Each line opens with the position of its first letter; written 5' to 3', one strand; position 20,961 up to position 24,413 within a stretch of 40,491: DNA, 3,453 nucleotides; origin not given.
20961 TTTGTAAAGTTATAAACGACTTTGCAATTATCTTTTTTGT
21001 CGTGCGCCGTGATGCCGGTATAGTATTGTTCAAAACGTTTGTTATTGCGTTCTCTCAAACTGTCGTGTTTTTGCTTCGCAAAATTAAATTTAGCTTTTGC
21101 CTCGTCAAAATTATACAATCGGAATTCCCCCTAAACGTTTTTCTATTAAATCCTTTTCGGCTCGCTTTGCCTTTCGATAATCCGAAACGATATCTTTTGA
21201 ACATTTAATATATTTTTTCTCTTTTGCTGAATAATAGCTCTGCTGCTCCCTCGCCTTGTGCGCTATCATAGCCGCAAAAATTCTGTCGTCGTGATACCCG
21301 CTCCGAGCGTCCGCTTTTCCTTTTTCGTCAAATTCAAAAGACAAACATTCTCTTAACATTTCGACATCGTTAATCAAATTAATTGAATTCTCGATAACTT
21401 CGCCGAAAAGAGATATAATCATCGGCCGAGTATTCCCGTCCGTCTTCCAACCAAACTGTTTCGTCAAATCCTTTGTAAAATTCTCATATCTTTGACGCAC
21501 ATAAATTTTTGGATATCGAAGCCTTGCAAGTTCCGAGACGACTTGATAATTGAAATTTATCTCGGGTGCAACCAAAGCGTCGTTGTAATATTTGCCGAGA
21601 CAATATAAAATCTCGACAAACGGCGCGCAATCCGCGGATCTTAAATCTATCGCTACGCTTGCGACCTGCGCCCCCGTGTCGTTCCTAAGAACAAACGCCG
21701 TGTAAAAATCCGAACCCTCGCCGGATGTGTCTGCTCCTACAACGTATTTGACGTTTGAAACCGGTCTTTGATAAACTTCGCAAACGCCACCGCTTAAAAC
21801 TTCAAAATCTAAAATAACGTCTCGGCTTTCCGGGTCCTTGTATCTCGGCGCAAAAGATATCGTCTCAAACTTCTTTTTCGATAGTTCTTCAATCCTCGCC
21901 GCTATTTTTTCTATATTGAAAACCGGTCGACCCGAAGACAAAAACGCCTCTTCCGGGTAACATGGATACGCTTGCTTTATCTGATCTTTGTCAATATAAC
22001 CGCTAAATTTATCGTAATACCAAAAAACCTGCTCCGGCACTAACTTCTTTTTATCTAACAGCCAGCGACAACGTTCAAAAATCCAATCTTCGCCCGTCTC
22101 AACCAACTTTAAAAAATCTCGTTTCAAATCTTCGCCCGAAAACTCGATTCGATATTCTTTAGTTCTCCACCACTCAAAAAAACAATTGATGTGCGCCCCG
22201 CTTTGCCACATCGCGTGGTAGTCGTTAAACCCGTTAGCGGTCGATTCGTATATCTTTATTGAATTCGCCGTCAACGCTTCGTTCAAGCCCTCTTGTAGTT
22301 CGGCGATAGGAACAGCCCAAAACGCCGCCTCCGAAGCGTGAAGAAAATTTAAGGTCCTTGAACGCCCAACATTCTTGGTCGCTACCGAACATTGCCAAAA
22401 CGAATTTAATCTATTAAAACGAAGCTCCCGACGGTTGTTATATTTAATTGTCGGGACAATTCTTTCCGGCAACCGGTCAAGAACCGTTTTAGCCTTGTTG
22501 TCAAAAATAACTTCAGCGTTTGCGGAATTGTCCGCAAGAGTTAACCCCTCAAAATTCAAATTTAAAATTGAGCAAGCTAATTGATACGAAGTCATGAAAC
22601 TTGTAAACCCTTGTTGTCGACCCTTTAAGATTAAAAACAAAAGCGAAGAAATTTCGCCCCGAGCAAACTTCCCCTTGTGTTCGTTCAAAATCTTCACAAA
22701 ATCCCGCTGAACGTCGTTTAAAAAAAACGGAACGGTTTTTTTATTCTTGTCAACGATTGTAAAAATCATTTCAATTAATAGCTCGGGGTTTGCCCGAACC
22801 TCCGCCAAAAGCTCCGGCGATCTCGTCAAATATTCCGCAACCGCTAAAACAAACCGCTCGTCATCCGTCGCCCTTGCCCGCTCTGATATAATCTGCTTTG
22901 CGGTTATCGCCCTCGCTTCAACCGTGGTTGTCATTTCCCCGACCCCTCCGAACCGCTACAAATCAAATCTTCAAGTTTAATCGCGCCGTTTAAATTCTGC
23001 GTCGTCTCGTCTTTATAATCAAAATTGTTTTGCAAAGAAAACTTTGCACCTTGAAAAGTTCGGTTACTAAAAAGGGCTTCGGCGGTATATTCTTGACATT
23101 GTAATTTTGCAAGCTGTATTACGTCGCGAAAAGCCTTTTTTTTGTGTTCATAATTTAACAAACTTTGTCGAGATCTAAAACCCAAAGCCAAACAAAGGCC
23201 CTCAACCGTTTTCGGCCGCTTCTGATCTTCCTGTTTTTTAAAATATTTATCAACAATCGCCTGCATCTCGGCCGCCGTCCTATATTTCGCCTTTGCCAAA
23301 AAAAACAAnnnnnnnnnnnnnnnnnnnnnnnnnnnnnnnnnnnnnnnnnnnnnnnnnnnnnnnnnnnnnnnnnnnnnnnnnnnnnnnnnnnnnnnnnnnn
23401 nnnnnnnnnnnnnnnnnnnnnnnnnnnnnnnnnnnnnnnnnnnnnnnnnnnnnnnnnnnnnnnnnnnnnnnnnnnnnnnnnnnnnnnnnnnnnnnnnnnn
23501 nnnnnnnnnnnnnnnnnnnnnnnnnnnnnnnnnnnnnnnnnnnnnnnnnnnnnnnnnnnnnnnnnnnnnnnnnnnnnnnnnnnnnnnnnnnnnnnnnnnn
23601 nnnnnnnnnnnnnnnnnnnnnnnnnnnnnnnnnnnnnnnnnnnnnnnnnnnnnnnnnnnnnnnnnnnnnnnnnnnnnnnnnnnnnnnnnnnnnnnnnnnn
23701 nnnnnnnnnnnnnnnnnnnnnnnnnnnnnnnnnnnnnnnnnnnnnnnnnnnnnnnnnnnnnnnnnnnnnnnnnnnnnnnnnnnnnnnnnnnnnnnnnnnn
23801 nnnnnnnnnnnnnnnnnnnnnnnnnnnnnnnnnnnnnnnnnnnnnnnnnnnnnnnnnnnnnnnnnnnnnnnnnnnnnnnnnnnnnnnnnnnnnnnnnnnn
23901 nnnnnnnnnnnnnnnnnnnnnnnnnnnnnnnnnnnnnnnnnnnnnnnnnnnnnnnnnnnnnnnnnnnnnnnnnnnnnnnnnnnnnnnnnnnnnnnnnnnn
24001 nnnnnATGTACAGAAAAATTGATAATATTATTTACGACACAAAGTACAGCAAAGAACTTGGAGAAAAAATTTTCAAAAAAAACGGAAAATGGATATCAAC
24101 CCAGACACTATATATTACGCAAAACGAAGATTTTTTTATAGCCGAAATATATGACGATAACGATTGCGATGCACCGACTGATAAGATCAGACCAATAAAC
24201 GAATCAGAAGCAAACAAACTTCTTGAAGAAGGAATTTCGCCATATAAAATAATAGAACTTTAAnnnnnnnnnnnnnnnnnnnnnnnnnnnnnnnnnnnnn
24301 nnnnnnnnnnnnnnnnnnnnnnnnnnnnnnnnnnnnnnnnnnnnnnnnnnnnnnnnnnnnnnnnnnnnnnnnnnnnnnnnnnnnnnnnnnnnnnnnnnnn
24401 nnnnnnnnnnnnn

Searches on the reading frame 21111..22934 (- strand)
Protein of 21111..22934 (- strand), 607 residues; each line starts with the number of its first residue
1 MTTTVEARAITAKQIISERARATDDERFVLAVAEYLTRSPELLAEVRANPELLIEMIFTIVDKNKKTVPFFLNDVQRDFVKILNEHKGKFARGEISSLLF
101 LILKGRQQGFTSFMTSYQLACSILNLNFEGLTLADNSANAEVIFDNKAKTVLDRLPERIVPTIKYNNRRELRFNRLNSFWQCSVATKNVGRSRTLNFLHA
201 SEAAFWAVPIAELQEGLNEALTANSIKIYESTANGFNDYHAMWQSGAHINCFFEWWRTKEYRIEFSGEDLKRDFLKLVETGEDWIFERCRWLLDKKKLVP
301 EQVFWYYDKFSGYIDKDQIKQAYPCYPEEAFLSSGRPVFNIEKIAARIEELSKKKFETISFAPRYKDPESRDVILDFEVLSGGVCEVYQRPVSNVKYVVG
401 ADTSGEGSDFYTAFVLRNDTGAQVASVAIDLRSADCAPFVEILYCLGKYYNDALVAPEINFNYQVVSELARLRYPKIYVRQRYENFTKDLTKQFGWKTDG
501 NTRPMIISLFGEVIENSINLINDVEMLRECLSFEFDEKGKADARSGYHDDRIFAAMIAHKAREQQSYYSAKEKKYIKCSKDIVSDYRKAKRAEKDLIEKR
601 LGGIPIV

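Call 9: search_protein_families(library=pfam, proteins=[window:21111-22934:-], max_evalue=0.1)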
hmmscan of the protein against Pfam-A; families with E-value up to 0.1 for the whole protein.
window:21111-22934:- (607 aa): 0 families

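Call 10: search_protein_families(library=phrogs, proteins=[window:21111-22934:-], max_evalue=0.01)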
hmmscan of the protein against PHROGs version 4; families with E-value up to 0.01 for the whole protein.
window:21111-22934:- (607 aa): 4 families
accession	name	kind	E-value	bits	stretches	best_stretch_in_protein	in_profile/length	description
phrog_38407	-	unknown function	3.6e-22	79.8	1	223-564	18-350/370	-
phrog_2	-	head and packaging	4.9e-18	66.3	1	30-566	243-596/807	terminase large subunit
phrog_24361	-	head and packaging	5.9e-18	66.2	1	440-568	14-144/162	terminase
phrog_26724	-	unknown function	2.6e-08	34.6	1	53-236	16-186/192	-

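Call 16: find_related_loci(query=window:21111-22934:-, collection=viral_contigs, flank=8000)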
Query window:21111-22934:- (607 aa) in viral_contigs; peptide patterns used: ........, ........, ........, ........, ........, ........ (x = any residue, [..] = any of these).
38 stretches matched a pattern; 36 encode a relative of the query (tblastn E <= 1e-3); 36 distinct loci.
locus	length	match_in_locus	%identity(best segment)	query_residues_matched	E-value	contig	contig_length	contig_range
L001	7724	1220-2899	48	18-567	1e-166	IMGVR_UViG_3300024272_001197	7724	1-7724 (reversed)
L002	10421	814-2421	49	25-564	3e-166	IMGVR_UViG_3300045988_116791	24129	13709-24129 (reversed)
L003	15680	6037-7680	48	25-564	4e-165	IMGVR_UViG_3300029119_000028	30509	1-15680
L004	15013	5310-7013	49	10-565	8e-165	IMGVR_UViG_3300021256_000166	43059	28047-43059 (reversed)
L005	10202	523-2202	48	18-567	2e-164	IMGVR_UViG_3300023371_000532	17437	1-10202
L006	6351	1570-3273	46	10-565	5e-166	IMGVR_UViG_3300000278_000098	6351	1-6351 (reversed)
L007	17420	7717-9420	45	10-565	2e-164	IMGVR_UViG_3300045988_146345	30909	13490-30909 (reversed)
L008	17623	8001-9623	49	25-564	3e-164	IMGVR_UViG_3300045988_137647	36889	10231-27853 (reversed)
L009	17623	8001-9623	49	25-564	2e-164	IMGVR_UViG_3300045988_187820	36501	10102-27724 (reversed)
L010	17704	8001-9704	45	10-565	3e-164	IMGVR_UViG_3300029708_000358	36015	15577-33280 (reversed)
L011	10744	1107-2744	46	25-565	3e-164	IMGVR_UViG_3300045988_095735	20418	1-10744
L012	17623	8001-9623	49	25-564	1e-163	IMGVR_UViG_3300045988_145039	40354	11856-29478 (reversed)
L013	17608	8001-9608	49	25-564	6e-163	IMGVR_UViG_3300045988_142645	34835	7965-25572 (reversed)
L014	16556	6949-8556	49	25-564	8e-163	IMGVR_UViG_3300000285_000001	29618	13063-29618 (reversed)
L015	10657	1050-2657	49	25-564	1e-162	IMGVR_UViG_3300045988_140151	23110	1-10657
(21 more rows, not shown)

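Call 29: find_homologous_proteins(query=window:21111-22934:-, max_evalue=1e-50)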
Query window:21111-22934:- (607 aa): 2832 proteins with E <= 1e-50 among 8000 candidates; the best 120 are listed.
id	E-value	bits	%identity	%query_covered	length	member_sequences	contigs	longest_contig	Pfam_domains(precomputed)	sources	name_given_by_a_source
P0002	0.0e+0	1383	100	100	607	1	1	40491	-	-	-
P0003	1.9e-224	765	58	100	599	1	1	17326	-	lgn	-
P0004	4.5e-224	763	58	100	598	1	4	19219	-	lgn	-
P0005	3.0e-210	718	55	100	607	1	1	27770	-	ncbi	-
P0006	1.7e-194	666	52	98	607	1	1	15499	-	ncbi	-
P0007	9.3e-191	653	50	98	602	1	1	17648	-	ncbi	-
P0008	6.0e-190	651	49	97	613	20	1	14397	-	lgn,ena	-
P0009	5.5e-188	644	49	98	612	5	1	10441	-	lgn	-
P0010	1.8e-187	643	50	98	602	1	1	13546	-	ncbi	-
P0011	8.3e-187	640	49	98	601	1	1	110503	-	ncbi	-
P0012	5.9e-185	634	49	98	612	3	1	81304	-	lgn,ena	-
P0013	6.9e-184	631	48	98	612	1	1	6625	-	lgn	-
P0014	1.2e-183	630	50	98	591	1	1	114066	-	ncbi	-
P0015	1.3e-183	630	51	95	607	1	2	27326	-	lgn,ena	-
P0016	4.3e-183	628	50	97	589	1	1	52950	-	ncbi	-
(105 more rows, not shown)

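Call 30: find_encoding_contigs(protein=P0003, flank=10000, max_places=3)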
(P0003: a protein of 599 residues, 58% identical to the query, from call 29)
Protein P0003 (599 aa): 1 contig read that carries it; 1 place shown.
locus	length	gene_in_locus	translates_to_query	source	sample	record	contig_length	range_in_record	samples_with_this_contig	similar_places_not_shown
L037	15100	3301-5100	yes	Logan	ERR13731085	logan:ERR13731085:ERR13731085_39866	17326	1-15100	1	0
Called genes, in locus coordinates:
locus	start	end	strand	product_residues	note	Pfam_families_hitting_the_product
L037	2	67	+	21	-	?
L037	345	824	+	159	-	PF09643:YopX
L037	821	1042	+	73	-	-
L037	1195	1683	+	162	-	-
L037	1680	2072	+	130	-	-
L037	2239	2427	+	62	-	-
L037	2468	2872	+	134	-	PF03592:Terminase_2 (weak)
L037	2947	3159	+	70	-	-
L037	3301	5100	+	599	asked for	-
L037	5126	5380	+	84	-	PF04448:DUF551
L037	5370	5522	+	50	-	-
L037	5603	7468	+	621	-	PF16510:P22_portal (weak)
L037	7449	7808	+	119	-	-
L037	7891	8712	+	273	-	-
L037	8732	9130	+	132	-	-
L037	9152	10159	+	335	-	-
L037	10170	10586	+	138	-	-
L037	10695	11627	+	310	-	-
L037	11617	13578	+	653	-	-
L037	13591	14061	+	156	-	-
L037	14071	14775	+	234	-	-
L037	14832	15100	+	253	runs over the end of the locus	PF01551:Peptidase_M23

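Call 31: find_encoding_contigs(protein=P0004, flank=10000, max_places=4)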
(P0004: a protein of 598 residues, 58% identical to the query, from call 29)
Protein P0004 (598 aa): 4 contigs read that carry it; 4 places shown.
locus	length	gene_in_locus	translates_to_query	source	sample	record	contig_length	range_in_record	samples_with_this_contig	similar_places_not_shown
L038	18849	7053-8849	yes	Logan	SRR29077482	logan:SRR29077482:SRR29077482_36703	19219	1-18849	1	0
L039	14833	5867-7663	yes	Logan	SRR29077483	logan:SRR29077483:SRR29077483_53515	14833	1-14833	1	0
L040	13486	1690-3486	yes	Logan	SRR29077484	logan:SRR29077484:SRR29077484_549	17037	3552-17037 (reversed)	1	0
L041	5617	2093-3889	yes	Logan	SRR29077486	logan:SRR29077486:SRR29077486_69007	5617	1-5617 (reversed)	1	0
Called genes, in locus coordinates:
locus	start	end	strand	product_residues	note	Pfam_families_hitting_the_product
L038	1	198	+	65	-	?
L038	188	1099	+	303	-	PF01507:PAPS_reduct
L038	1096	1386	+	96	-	-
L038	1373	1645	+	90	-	-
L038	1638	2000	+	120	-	PF14354:Lar_restr_allev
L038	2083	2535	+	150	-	-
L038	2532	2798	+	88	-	-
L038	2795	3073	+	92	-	-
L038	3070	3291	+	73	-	-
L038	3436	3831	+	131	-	PF08281:Sigma70_r4_2 (weak)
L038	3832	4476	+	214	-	-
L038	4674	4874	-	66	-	-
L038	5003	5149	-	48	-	-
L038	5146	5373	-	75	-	-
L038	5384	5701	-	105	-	-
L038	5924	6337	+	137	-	PF03592:Terminase_2 (weak)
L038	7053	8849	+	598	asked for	-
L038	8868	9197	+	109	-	-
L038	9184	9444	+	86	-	PF04448:DUF551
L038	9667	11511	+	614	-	-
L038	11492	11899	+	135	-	-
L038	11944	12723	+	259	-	-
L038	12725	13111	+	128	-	-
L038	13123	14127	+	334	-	-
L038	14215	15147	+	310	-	-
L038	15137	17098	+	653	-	-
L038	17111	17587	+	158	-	-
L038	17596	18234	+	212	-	PF07484:Collar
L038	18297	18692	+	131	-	-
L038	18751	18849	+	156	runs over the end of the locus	?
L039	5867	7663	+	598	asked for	-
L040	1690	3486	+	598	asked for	-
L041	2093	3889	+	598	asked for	-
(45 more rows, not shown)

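Call 32: find_encoding_contigs(protein=P0005, flank=10000, max_places=3)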
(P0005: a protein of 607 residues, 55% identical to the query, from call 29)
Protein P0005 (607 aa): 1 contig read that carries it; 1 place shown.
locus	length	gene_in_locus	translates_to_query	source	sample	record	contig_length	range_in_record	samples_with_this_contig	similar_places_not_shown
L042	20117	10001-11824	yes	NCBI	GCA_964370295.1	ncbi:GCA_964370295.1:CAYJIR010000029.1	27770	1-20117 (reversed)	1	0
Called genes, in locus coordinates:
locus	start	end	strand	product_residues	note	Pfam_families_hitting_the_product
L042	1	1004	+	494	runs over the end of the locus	PF02446:Glyco_hydro_77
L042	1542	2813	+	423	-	PF00709:Adenylsucc_synt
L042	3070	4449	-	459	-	PF01554:MatE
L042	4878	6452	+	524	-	PF00990:GGDEF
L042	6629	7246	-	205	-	PF01381:HTH_3, PF12844:HTH_19, PF13560:HTH_31, PF00717:Peptidase_S24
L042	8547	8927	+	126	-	PF11417:G39P_N (weak)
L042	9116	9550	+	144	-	-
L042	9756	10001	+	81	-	-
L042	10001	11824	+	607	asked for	-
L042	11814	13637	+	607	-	-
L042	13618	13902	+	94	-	-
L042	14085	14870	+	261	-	-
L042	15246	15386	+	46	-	-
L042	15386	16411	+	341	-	PF25209:Phage_capsid_4, PF10124:Mu-like_gpT (faint)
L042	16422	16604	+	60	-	-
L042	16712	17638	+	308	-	-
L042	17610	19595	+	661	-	-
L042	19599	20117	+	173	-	?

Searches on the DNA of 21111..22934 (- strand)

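Call 33: search_rna_families(sources=[L037, L038, L042], threshold=gathering)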
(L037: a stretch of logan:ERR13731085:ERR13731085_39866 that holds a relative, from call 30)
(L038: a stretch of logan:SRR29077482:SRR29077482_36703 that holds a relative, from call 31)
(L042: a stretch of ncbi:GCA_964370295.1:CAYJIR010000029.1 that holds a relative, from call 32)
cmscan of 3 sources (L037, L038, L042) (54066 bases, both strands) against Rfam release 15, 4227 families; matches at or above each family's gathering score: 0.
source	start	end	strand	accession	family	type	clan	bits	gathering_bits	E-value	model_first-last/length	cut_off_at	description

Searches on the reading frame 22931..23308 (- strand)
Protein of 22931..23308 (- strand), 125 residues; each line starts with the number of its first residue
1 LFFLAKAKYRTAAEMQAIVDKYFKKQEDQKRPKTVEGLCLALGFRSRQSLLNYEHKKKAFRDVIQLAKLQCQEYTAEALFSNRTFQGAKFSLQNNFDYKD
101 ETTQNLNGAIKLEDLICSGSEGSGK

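Call 9: search_protein_families(library=pfam, proteins=[window:22931-23308:-], max_evalue=0.1)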
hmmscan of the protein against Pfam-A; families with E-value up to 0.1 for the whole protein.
window:22931-23308:- (125 aa): 3 families
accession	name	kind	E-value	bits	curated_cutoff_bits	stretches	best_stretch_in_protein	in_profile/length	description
PF16677.11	GP3_package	-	1.8e-13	51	29.4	1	8-102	5-103/105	DNA-packaging protein gp3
PF23702.2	ARM_ECM29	-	0.0054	16.7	27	1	11-68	117-174/212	ECM29, ARM-like repeats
PF01410.23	COLFI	-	0.092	12.5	26.2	0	48-113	103-161/233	Fibrillar collagen C-terminal domain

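Call 10: search_protein_families(library=phrogs, proteins=[window:22931-23308:-], max_evalue=0.01)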
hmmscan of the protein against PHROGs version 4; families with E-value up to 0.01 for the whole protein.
window:22931-23308:- (125 aa): 1 family
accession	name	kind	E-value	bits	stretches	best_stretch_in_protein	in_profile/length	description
phrog_606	-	head and packaging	1.9e-12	48.6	1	7-108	23-140/167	terminase small subunit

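Call 63: find_encoding_contigs(protein=window:22931-23308:-, flank=5000, max_places=10)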
Protein window:22931-23308:- (125 aa): no gene with exactly this product is on record in the collection.

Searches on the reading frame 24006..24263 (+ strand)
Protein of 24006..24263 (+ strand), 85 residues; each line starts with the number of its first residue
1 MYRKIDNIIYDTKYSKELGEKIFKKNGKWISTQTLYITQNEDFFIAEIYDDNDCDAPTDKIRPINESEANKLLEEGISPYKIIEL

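Call 9: search_protein_families(library=pfam, proteins=[window:24006-24263:+], max_evalue=0.1)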
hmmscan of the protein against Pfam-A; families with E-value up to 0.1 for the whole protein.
window:24006-24263:+ (85 aa): 1 family
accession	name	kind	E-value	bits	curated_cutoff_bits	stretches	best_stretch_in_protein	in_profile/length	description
PF07737.17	ATLF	-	0.063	13.4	27.4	1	4-48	121-165/193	Anthrax toxin lethal factor, N- and C-terminal domain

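Call 10: search_protein_families(library=phrogs, proteins=[window:24006-24263:+], max_evalue=0.01)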
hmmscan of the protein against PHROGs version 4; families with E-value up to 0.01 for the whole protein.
window:24006-24263:+ (85 aa): 0 families

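Call 59: search_dna_similar(query=window:24006-24263:+, collection=phages, mode=protein, max_evalue=0.01, max_rows=20)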
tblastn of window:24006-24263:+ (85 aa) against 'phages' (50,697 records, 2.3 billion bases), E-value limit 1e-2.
No match.

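Call 62: find_encoding_contigs(protein=window:24006-24263:+, flank=5000, max_places=10)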
Protein window:24006-24263:+ (85 aa): no gene with exactly this product is on record in the collection.

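Call 71: search_protein_families(library=ncbifam, proteins=[window:24006-24263:+], max_evalue=0.1)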
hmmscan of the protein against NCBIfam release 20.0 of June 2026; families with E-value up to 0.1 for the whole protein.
window:24006-24263:+ (85 aa): 0 families

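Call 77: predict_structure(protein=window:24006-24263:+)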
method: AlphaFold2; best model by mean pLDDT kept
length: 85 residues; sequences in the alignment: 1
mean_pLDDT: 52.9   pTM: 0.41
mean pLDDT of the five models: 52.9, 44.7, 44.0, 41.5, 36.8
residues with pLDDT >= 90: 0; 70-90: 0; 50-70: 64; < 50: 21
segments of 3 or more residues with pLDDT < 50: 1-14
pLDDT, mean of each block of 10 residues (from residue 1): 29 51 57 54 58 51 65 57 52
secondary structure, 60 per line:
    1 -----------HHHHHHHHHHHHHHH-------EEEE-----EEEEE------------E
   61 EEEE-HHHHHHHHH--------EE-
elements in order: H12-26 E34-37 E43-47 E60-64 H66-74
